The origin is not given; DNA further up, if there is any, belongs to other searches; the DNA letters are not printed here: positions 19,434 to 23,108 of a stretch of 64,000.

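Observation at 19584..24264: Cohesin/dockerin-like surface assembly built from a shared 88-aa Ig-like repeat, including a 1125-aa repeat protein with a Gly10 tract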

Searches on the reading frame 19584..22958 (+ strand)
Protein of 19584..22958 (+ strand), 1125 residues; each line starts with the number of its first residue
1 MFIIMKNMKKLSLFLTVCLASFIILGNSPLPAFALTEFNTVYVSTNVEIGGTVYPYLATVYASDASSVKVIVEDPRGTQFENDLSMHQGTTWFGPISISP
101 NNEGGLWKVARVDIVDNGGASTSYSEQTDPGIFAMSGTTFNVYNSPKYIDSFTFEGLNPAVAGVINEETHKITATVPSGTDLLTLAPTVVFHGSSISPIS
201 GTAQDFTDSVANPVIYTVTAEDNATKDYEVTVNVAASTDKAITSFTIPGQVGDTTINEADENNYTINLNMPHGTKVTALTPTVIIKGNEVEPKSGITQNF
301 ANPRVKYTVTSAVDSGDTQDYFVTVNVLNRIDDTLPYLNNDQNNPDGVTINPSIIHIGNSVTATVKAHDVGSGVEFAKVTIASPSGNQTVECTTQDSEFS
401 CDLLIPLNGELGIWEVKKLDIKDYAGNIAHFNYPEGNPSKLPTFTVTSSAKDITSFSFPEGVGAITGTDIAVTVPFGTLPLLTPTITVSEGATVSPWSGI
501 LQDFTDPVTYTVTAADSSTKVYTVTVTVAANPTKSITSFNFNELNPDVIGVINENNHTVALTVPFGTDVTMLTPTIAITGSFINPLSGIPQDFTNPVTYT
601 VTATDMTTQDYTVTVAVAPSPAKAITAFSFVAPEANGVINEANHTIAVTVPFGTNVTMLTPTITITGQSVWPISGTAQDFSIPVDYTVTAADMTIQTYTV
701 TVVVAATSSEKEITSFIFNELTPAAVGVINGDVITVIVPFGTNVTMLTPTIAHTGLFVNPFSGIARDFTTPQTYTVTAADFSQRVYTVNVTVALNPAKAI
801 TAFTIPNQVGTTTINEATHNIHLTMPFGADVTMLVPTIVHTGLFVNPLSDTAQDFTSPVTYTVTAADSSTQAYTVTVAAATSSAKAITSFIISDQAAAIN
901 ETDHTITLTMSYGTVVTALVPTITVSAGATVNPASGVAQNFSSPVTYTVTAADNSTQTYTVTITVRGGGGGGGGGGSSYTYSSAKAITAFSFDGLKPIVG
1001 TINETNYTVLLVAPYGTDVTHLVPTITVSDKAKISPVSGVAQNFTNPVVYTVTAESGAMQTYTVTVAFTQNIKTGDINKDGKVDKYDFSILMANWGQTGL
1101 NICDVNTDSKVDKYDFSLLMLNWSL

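Call 3: search_protein_families(library=pfam, proteins=[window:19584-22958:+], max_evalue=1)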
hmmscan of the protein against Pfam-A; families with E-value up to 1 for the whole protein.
window:19584-22958:+ (1125 aa): 5 families
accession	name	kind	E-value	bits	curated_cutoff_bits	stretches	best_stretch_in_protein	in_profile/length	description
PF16410.10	DUF5018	-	1.1e-63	215.7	38.2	9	982-1080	131-226/352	Domain of unknown function (DUF5018)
PF22243.2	DUF5018-rel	-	2.3e-26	92.7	28.1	7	916-962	64-115/115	DUF5018-related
PF00404.24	Dockerin_1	-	2.2e-08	34.6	22.9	2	1075-1120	2-53/57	Dockerin type I domain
PF04881.20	Adeno_GP19K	-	0.054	13.8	27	0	282-326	13-55/133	Adenovirus GP19K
PF00036.39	EF-hand_1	-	0.52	10.4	25.4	0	1073-1093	7-27/29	EF hand domain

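Call 4: search_protein_families(library=ncbifam, proteins=[window:19584-22958:+], max_evalue=1)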
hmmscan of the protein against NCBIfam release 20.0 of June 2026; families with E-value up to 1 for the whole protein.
window:19584-22958:+ (1125 aa): 1 family
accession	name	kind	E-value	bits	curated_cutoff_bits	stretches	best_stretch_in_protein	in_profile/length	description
TIGR04557.1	fuse_rel_SoxYZ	equivalog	0.36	10.1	140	0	507-543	36-71/226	quinoprotein dehydrogenase-associated SoxYZ-like carrier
